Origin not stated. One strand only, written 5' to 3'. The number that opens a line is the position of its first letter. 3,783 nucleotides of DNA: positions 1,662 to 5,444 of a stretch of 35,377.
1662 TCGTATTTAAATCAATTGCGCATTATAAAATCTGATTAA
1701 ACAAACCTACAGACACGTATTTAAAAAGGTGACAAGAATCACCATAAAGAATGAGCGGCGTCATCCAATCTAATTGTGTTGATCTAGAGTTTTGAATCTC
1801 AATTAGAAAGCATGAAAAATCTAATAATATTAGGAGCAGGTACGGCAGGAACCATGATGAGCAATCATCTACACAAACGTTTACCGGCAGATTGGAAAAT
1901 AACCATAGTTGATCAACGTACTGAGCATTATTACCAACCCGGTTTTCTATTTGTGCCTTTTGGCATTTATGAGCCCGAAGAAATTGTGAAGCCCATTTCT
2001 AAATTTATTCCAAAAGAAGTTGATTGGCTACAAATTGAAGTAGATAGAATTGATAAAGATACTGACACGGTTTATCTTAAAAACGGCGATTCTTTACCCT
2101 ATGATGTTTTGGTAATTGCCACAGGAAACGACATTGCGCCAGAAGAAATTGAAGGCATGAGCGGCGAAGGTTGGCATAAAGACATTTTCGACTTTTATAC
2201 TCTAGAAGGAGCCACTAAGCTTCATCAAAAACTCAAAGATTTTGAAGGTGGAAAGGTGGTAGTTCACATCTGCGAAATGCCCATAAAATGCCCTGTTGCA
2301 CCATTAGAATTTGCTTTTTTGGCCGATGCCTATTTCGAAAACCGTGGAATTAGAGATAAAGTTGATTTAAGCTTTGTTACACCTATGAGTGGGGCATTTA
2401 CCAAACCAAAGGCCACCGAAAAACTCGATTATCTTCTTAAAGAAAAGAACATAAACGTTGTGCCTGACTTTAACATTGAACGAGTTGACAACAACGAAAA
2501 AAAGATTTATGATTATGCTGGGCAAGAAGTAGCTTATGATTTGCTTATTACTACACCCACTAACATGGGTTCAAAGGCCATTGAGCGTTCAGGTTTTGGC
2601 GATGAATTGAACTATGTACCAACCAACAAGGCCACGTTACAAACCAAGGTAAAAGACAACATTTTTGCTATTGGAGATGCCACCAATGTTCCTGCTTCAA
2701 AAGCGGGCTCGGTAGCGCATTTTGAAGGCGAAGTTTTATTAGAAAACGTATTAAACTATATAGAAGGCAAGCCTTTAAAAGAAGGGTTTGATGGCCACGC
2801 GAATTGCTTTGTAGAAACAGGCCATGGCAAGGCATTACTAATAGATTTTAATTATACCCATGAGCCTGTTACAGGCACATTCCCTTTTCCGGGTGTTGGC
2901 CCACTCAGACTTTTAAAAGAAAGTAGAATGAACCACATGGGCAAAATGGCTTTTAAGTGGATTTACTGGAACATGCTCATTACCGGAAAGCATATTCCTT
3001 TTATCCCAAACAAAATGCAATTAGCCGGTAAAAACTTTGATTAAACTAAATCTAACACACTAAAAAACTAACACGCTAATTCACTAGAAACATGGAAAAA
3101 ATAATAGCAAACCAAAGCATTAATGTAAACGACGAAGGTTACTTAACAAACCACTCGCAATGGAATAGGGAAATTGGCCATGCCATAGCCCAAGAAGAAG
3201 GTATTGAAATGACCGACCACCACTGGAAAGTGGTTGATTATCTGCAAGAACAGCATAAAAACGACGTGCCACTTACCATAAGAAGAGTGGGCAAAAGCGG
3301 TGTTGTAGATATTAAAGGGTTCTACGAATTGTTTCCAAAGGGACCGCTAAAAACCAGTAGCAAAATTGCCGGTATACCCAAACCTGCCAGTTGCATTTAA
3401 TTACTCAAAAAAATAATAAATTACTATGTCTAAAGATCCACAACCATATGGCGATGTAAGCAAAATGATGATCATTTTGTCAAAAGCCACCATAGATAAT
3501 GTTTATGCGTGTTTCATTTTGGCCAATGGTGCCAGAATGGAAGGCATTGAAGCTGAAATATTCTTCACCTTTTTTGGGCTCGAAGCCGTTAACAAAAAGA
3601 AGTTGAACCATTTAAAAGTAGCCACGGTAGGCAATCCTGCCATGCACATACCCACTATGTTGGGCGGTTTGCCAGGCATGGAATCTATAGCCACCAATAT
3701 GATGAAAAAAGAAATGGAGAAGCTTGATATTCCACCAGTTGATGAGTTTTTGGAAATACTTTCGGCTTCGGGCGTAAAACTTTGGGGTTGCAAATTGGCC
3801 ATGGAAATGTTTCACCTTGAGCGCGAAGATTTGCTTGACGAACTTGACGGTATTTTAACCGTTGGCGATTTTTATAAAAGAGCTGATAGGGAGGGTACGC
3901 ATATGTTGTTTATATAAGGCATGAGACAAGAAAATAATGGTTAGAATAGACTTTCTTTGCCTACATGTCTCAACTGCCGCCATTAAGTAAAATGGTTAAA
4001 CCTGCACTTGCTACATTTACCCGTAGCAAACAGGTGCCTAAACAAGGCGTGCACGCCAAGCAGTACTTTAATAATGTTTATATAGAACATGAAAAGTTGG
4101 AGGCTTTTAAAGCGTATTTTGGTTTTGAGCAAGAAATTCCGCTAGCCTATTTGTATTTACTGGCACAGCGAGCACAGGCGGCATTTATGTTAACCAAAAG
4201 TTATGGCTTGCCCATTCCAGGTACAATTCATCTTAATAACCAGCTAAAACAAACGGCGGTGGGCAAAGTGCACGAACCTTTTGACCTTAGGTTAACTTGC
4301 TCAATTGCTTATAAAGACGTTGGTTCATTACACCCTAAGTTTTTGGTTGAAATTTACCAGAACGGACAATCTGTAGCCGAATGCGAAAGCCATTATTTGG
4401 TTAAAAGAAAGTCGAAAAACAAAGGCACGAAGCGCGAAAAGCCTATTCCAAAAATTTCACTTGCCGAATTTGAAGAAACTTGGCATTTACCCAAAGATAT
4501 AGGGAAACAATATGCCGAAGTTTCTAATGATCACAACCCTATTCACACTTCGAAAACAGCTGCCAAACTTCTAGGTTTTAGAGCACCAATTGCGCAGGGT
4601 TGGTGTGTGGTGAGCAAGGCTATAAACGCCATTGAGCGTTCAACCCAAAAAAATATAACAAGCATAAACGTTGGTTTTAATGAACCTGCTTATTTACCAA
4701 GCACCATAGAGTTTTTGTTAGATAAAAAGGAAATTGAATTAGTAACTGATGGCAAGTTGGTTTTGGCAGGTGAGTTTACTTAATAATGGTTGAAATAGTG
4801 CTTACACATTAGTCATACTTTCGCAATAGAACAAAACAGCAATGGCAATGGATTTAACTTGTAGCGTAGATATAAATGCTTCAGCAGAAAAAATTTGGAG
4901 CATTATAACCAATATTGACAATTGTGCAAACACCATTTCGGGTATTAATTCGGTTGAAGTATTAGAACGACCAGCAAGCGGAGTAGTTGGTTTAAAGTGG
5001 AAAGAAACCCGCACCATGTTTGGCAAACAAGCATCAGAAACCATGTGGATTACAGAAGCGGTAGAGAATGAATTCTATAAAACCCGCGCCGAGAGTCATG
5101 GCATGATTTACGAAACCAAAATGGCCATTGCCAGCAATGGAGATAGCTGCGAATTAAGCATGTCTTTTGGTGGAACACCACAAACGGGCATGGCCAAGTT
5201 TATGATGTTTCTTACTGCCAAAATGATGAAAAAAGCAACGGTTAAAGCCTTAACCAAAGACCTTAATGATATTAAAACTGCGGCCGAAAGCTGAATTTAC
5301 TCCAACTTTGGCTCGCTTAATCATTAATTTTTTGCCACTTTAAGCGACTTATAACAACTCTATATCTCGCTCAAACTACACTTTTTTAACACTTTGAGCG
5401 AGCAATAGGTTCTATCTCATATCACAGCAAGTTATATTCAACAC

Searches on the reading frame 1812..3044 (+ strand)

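Call 9: search_protein_families(library=pfam, proteins=[window:1812-3044:+], max_evalue=0.01)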
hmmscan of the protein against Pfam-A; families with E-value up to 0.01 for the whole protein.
window:1812-3044:+ (410 aa): 3 families
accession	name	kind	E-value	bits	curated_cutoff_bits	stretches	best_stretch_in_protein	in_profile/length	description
PF07992.20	Pyr_redox_2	-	4.3e-19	69.5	26.1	2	3-151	2-147/291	Pyridine nucleotide-disulphide oxidoreductase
PF13454.12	NAD_binding_9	-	1.2e-05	25.8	21.8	1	6-37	2-34/155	FAD-NAD(P)-binding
PF21706.3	FCSD_central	-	4.5e-05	24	27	1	137-244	4-111/116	Sulfide dehydrogenase [flavocytochrome c] flavoprotein chain, central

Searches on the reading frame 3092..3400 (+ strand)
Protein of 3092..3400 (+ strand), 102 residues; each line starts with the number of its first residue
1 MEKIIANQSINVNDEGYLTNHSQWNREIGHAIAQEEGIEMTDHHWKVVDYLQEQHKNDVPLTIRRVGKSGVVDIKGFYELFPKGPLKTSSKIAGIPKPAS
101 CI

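Call 9: search_protein_families(library=pfam, proteins=[window:3092-3400:+], max_evalue=0.01)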
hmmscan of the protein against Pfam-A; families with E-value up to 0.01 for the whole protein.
window:3092-3400:+ (102 aa): 1 family
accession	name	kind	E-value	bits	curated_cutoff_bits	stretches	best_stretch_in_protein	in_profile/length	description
PF04358.19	DsrC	-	1.5e-27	96.6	24.9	1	6-102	3-107/107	DsrC like protein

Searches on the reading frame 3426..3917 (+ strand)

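Call 9: search_protein_families(library=pfam, proteins=[window:3426-3917:+], max_evalue=0.01)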
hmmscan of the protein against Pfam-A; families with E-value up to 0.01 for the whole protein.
window:3426-3917:+ (163 aa): 2 families
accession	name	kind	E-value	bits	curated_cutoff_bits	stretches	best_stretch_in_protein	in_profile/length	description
PF13686.11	DrsE_2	-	6.9e-34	117.5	25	1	12-155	3-150/156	DsrE/DsrF/DrsH-like family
PF02635.20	DsrE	-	1.2e-05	25.9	22.7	1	13-154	2-111/116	DsrE/DsrF-like family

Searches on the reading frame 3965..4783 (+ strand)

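Call 9: search_protein_families(library=pfam, proteins=[window:3965-4783:+], max_evalue=0.01)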
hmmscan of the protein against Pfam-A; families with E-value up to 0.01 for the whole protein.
window:3965-4783:+ (272 aa): 2 families
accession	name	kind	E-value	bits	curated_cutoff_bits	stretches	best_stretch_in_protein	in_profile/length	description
PF01575.25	MaoC_dehydratas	-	7e-16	58.4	27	1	179-265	22-112/123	MaoC like domain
PF24731.1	DUF7683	-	0.0035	18.1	27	0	40-74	20-54/73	Domain of unknown function (DUF7683)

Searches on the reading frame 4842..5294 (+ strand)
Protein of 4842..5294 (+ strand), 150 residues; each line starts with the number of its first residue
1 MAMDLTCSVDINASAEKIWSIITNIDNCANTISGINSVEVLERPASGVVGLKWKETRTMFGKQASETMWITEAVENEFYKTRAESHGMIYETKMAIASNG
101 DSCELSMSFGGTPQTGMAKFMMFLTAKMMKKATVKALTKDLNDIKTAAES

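Call 9: search_protein_families(library=pfam, proteins=[window:4842-5294:+], max_evalue=0.01)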
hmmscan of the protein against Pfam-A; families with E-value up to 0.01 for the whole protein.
window:4842-5294:+ (150 aa): 3 families
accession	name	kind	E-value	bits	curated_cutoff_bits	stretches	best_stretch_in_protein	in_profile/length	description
PF10604.15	Polyketide_cyc2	-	2.2e-10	41.4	27.4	1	6-149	5-142/142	Polyketide cyclase / dehydrase and lipid transport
PF03364.25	Polyketide_cyc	-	1.2e-05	26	23.4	1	11-123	1-111/126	Polyketide cyclase / dehydrase and lipid transport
PF06240.19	COXG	-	0.0011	19.2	22.2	1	8-60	2-54/140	Carbon monoxide dehydrogenase subunit G (CoxG)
